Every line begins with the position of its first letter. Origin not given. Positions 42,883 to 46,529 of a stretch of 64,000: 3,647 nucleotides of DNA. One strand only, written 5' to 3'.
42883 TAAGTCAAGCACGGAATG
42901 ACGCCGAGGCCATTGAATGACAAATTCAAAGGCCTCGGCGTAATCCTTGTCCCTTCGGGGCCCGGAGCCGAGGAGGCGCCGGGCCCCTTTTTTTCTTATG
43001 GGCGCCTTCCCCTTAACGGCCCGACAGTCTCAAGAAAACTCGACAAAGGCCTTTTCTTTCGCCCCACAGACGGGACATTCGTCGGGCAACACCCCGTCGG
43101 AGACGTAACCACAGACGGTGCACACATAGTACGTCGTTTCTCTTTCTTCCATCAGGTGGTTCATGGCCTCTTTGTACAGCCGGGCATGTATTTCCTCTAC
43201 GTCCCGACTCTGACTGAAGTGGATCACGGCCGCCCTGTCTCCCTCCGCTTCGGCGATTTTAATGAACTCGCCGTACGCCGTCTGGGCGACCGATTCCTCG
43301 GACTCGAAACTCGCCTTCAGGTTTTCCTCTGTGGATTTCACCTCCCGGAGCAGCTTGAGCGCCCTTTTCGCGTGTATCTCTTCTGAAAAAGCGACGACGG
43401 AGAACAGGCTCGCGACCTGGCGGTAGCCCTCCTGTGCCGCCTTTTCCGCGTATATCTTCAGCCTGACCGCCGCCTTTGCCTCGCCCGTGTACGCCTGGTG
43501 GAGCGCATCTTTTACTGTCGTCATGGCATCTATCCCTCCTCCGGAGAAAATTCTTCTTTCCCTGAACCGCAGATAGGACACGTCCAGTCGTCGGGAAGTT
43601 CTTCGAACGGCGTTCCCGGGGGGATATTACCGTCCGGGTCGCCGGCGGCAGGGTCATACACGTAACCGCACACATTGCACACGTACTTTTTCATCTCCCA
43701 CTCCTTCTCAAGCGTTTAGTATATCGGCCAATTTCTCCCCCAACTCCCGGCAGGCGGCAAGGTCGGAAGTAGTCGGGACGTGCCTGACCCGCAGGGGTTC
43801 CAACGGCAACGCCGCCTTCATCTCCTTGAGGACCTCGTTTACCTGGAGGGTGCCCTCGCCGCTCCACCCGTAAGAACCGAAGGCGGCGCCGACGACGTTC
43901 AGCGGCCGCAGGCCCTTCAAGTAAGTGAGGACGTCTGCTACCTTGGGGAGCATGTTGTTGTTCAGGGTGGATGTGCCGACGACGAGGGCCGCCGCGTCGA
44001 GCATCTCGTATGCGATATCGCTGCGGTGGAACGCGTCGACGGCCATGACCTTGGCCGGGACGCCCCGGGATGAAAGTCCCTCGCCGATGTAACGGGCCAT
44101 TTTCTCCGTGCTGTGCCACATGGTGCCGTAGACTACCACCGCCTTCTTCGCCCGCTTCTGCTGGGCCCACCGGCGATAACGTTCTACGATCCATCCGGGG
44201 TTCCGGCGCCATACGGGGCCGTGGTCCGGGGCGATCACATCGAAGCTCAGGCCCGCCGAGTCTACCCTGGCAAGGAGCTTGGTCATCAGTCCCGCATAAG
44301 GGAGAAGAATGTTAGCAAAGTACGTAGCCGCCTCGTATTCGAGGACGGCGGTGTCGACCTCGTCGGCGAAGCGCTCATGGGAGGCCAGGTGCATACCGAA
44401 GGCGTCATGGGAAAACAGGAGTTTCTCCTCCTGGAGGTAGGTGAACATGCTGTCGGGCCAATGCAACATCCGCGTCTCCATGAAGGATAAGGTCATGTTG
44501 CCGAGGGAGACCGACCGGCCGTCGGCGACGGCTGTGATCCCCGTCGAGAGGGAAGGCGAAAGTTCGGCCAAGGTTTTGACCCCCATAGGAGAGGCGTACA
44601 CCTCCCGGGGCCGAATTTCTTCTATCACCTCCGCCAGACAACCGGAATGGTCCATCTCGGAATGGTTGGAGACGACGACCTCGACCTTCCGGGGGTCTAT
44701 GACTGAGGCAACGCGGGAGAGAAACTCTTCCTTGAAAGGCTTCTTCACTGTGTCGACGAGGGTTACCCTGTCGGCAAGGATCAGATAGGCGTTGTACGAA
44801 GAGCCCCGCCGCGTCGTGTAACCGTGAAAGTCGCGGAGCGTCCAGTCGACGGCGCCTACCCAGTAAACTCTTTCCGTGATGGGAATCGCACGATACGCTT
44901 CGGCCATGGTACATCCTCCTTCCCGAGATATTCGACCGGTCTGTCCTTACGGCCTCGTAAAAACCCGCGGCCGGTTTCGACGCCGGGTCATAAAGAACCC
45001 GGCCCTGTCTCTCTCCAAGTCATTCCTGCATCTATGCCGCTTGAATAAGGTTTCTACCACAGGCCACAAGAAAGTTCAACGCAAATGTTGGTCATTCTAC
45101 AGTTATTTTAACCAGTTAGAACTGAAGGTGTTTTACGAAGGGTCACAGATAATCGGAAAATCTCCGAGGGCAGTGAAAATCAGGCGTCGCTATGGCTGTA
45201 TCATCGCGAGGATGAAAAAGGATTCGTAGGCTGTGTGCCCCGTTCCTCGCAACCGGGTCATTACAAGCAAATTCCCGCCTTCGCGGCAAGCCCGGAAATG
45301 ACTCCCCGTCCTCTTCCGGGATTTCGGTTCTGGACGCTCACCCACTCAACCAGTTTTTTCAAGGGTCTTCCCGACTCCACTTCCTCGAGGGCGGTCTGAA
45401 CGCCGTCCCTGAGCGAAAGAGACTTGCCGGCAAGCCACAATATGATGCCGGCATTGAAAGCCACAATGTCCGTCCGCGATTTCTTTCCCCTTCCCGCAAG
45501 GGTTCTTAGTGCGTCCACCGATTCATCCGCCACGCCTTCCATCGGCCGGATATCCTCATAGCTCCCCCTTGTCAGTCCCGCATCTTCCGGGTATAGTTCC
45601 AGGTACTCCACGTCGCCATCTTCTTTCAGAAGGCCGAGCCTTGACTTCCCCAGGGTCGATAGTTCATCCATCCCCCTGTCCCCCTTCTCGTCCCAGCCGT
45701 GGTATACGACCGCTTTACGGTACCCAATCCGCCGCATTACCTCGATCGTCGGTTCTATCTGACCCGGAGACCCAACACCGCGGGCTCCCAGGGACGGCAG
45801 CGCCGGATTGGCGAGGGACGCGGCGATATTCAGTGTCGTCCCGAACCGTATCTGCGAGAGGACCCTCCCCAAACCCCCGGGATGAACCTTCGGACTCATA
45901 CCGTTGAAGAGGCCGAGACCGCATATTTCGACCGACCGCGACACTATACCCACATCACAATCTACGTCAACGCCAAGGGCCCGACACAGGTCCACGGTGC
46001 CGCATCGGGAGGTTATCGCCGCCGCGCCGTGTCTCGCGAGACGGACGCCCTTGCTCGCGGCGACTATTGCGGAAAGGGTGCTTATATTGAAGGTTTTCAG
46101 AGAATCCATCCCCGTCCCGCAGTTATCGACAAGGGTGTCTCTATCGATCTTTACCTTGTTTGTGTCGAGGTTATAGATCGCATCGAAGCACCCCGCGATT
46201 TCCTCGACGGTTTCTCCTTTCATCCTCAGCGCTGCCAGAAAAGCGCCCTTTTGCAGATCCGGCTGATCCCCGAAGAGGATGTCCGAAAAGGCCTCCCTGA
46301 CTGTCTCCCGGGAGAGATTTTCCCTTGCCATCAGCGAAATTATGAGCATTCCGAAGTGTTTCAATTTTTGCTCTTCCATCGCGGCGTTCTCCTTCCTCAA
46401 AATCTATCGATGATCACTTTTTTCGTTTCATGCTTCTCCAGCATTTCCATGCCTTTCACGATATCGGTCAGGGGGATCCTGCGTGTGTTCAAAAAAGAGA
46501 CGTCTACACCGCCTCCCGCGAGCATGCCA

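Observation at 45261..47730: Cobalamin riboswitch controls an uncharacterised operon: MDR Zn-dehydrogenase plus a divergent TrpD-like phosphoribosyltransferase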

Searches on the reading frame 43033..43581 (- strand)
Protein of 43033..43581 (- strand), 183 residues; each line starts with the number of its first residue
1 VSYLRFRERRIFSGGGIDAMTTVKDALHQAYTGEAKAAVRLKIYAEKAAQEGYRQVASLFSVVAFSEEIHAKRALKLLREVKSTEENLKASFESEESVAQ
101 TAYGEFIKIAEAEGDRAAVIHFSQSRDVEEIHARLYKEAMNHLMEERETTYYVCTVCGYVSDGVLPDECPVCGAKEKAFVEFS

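Call 12: search_protein_families(library=pfam, proteins=[window:43033-43581:-], max_evalue=0.001)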
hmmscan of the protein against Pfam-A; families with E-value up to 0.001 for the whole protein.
window:43033-43581:- (183 aa): 3 families
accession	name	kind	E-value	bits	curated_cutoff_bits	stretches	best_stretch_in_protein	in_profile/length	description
PF02915.23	Rubrerythrin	-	1.5e-14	55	22.8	1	25-139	1-136/137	Rubrerythrin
PF21349.2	RUBY_RBDX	-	2e-09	37.1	26.5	1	152-179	1-29/30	Rubrerythrin, rubredoxin-like domain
PF23458.2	DUF7130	-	0.00049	20.4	35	1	141-180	44-84/89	Domain of unknown function (DUF7130)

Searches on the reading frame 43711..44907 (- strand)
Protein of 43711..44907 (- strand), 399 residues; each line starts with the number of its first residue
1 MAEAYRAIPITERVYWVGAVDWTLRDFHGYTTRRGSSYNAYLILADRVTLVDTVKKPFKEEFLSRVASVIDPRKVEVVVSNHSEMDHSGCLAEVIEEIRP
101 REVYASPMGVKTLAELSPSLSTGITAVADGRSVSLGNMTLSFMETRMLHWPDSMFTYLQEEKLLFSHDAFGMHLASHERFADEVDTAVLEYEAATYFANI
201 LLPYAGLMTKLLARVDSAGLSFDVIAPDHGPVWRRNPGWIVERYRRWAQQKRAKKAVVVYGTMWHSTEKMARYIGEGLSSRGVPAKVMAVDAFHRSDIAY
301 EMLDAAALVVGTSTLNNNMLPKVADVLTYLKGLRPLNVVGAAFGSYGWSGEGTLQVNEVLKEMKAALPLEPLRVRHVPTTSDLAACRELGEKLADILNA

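Call 9: search_protein_families(library=pfam, proteins=[window:43711-44907:-], max_evalue=0.01)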
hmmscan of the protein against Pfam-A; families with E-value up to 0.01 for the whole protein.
window:43711-44907:- (399 aa): 4 families
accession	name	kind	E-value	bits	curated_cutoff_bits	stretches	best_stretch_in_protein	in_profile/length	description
PF19583.5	ODP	-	5.3e-15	56.2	27.2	1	38-230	3-194/194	ODP family beta lactamase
PF00258.30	Flavodoxin_1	-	8.5e-15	55.6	25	1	258-388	1-141/143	Flavodoxin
PF12706.13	Lactamase_B_2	-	0.0001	22.4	27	1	50-153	4-125/200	Beta-lactamase superfamily domain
PF00753.33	Lactamase_B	-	0.00044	20.7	22.7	1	36-171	4-152/196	Metallo-beta-lactamase superfamily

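Call 10: search_protein_families(library=ncbifam, proteins=[window:43711-44907:-], max_evalue=0.01)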
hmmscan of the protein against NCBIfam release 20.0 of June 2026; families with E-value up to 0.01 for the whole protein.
window:43711-44907:- (399 aa): 10 families
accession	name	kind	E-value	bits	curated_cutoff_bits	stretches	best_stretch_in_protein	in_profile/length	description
NF008887.0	PRK11921.1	equivalog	1.1e-114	383.4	635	1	8-396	3-394/396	anaerobic nitric oxide reductase flavorubredoxin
NF003954.0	PRK05452.1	equivalog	1.6e-95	320.8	711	1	8-395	3-394/479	anaerobic nitric oxide reductase flavorubredoxin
TIGR01753.1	flav_short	equivalog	3.4e-15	56.8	123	1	257-394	2-140/140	flavodoxin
NF004049.0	PRK05568.1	equivalog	1.4e-10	41.6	206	1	254-394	2-140/142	flavodoxin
NF000059.1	tet_redox_37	exception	2.2e-07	31.5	225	1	195-271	3-77/108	tetracycline resistance NADPH-dependent oxidoreductase Tet(37)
NF004050.0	PRK05569.1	subfamily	1.7e-05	25.2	136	1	254-394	2-140/141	flavodoxin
NF005246.0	PRK06756.1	subfamily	2.9e-05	24.1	130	1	255-396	3-146/148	flavodoxin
NF005216.0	PRK06703.1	subfamily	0.00035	20.6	127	1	254-395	2-145/151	flavodoxin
NF012229.1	bla_class_B_core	domain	0.0013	18.9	100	1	41-158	19-138/139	metallo-beta-lactamase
NF033088.2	bla_subclass_B1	equivalog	0.0068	16.1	200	0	22-166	16-156/217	subclass B1 metallo-beta-lactamase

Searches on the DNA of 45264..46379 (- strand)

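Call 29: search_rna_families(sources=[L001, L002, L003, L005, L006, L007, L008, L010, L011, L030], threshold=gathering)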
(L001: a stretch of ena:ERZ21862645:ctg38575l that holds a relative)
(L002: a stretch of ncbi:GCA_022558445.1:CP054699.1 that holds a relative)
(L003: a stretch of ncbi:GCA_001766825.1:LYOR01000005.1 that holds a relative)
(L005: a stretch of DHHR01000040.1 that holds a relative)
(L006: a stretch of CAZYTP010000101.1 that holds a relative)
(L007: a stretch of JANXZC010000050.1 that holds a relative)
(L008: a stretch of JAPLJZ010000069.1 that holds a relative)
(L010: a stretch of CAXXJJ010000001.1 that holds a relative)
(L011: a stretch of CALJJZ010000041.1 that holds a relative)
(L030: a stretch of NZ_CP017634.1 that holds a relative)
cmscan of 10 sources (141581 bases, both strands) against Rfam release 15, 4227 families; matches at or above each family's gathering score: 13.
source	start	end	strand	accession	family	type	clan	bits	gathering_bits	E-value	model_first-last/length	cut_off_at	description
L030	4244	4479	+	RF02005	group-II-D1D4-6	Intron;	CL00102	156.5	49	9.7e-45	1-225/225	no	Group II catalytic intron D1-D4-6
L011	6632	6811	+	RF00174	Cobalamin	Cis-reg; riboswitch;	CL00101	126.3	31.5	5.5e-31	1-189/189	no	Cobalamin riboswitch aptamer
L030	6663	6836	+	RF00174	Cobalamin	Cis-reg; riboswitch;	CL00101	115.9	31.5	5e-28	1-189/189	no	Cobalamin riboswitch aptamer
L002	6520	6694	+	RF00174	Cobalamin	Cis-reg; riboswitch;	CL00101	107.8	31.5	1.1e-25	1-189/189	no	Cobalamin riboswitch aptamer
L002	10155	10385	+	RF00230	T-box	Cis-reg; leader;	-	99.8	93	1.9e-20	1-219/219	no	T-box leader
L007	6637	6882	+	RF00174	Cobalamin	Cis-reg; riboswitch;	CL00101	78.1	31.5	3.4e-17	1-189/189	no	Cobalamin riboswitch aptamer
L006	763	993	+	RF00174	Cobalamin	Cis-reg; riboswitch;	CL00101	77.6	31.5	4.8e-17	1-189/189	no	Cobalamin riboswitch aptamer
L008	5051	5293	+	RF00174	Cobalamin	Cis-reg; riboswitch;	CL00101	76.1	31.5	1.3e-16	1-189/189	no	Cobalamin riboswitch aptamer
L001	6436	6637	+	RF00174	Cobalamin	Cis-reg; riboswitch;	CL00101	75.8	31.5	1.6e-16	1-189/189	no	Cobalamin riboswitch aptamer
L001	9133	9318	+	RF00174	Cobalamin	Cis-reg; riboswitch;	CL00101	70.7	31.5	4.4e-15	1-189/189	no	Cobalamin riboswitch aptamer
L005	1271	1512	+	RF00174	Cobalamin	Cis-reg; riboswitch;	CL00101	65.1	31.5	1.8e-13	1-189/189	no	Cobalamin riboswitch aptamer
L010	6672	6864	+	RF00174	Cobalamin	Cis-reg; riboswitch;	CL00101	64.8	31.5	2.2e-13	1-189/189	no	Cobalamin riboswitch aptamer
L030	6056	6129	+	RF00029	Intron_gpII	Intron;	-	49.2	40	2.7e-06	1-77/77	no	Group II catalytic intron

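Call 36: search_rna_families(sources=[L016, L017, L034, L036, L047, L049, L050, L061, L072, L084, L033, L029, L078], threshold=gathering)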
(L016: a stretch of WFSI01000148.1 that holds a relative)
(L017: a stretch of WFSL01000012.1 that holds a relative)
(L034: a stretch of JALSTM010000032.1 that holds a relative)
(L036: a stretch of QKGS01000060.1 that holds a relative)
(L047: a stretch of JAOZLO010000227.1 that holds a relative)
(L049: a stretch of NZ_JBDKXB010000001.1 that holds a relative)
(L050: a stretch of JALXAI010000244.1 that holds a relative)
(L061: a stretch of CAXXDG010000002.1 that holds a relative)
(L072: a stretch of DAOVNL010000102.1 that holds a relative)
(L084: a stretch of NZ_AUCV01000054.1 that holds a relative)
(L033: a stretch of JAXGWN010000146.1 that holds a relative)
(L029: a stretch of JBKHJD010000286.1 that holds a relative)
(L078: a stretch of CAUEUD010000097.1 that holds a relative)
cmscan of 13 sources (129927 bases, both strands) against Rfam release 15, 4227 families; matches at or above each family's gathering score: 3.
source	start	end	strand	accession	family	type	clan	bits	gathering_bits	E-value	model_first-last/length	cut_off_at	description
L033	2229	2417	+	RF00174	Cobalamin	Cis-reg; riboswitch;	CL00101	110.6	31.5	1.6e-26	1-189/189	no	Cobalamin riboswitch aptamer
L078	5034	5208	+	RF00174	Cobalamin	Cis-reg; riboswitch;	CL00101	102.5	31.5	3.2e-24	1-189/189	no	Cobalamin riboswitch aptamer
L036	12177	12245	+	RF03081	DUF805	Cis-reg;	CL00115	75.8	51.1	7.1e-12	1-68/68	no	DUF805 RNA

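Call 78: search_rna_families(sources=[L045, L053, L060, L064, L066, L076, L080, L082, L071, L020], threshold=gathering)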
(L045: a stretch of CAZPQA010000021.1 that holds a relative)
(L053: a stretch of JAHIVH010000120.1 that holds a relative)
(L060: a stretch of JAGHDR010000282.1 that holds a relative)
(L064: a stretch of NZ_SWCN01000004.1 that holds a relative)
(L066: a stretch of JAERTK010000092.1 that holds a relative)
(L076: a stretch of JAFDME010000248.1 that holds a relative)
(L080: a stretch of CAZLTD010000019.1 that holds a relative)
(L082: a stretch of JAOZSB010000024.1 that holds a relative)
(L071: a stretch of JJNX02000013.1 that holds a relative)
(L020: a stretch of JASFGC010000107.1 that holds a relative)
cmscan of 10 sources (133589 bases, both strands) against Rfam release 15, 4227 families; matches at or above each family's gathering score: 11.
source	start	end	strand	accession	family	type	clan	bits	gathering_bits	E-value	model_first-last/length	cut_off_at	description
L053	7543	7733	+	RF00174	Cobalamin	Cis-reg; riboswitch;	CL00101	100.3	31.5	1.5e-23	1-189/189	no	Cobalamin riboswitch aptamer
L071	6617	6868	+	RF00174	Cobalamin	Cis-reg; riboswitch;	CL00101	83.2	31.5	1.1e-18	1-189/189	no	Cobalamin riboswitch aptamer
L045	7539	7742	+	RF00174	Cobalamin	Cis-reg; riboswitch;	CL00101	82.8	31.5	1.4e-18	1-189/189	no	Cobalamin riboswitch aptamer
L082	7549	7735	+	RF00174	Cobalamin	Cis-reg; riboswitch;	CL00101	82.7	31.5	1.6e-18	1-189/189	no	Cobalamin riboswitch aptamer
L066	7596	7776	+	RF00174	Cobalamin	Cis-reg; riboswitch;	CL00101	76.3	31.5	1.1e-16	1-189/189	no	Cobalamin riboswitch aptamer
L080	7748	7938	+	RF00174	Cobalamin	Cis-reg; riboswitch;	CL00101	74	31.5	4.7e-16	1-189/189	no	Cobalamin riboswitch aptamer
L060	329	534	+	RF00174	Cobalamin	Cis-reg; riboswitch;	CL00101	73.6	31.5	6.2e-16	1-189/189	no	Cobalamin riboswitch aptamer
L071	6285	6356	-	RF00005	tRNA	Gene; tRNA;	CL00001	72.9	29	1.1e-13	1-71/71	no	tRNA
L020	1224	1416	+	RF00174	Cobalamin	Cis-reg; riboswitch;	CL00101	55.5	31.5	9.3e-11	1-189/189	no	Cobalamin riboswitch aptamer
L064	7569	7790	+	RF00174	Cobalamin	Cis-reg; riboswitch;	CL00101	54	31.5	2.4e-10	1-189/189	no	Cobalamin riboswitch aptamer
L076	483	712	+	RF00174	Cobalamin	Cis-reg; riboswitch;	CL00101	40.7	31.5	1.6e-06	1-189/189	no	Cobalamin riboswitch aptamer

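Call 79: search_rna_families(sources=[L009, L014, L024, L026, L037, L041, L056, L062, L068, L074, L081], threshold=gathering)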
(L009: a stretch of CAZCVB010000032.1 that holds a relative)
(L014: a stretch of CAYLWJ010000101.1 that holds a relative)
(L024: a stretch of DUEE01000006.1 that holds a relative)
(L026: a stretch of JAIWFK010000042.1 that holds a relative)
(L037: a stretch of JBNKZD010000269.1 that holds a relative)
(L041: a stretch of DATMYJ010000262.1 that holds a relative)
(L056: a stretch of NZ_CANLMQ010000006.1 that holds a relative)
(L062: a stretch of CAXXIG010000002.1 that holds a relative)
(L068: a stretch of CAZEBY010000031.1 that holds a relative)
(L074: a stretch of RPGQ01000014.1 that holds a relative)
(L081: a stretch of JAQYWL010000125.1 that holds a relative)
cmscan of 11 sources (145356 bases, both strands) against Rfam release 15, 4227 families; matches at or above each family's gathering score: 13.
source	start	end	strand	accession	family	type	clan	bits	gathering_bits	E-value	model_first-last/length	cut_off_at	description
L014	6637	6837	+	RF00174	Cobalamin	Cis-reg; riboswitch;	CL00101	118.7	31.5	8.6e-29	1-189/189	no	Cobalamin riboswitch aptamer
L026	1362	1555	+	RF00174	Cobalamin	Cis-reg; riboswitch;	CL00101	117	31.5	2.5e-28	1-189/189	no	Cobalamin riboswitch aptamer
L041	45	220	+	RF00174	Cobalamin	Cis-reg; riboswitch;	CL00101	110.1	31.5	2.4e-26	1-189/189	no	Cobalamin riboswitch aptamer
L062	7713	7898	+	RF00174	Cobalamin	Cis-reg; riboswitch;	CL00101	108.1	31.5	8.8e-26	1-189/189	no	Cobalamin riboswitch aptamer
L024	6654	6847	+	RF00174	Cobalamin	Cis-reg; riboswitch;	CL00101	107.1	31.5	1.8e-25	1-189/189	no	Cobalamin riboswitch aptamer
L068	6584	6759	+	RF00174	Cobalamin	Cis-reg; riboswitch;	CL00101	104.5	31.5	9.7e-25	1-189/189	no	Cobalamin riboswitch aptamer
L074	6706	6911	+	RF00174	Cobalamin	Cis-reg; riboswitch;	CL00101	100.2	31.5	1.6e-23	1-189/189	no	Cobalamin riboswitch aptamer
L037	3361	3554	+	RF00174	Cobalamin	Cis-reg; riboswitch;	CL00101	93.7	31.5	1.2e-21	1-189/189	no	Cobalamin riboswitch aptamer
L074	13909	14106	+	RF00174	Cobalamin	Cis-reg; riboswitch;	CL00101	90.9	31.5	7.3e-21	1-189/189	no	Cobalamin riboswitch aptamer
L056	3652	3874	+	RF00174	Cobalamin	Cis-reg; riboswitch;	CL00101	82.3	31.5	2.2e-18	1-189/189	no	Cobalamin riboswitch aptamer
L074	10883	11137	+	RF00174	Cobalamin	Cis-reg; riboswitch;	CL00101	78.3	31.5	3.1e-17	1-189/189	no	Cobalamin riboswitch aptamer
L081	2677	2890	+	RF00174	Cobalamin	Cis-reg; riboswitch;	CL00101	76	31.5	1.4e-16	1-189/189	no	Cobalamin riboswitch aptamer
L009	6375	6715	+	RF00174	Cobalamin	Cis-reg; riboswitch;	CL00101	60.9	31.5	3e-12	1-189/189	no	Cobalamin riboswitch aptamer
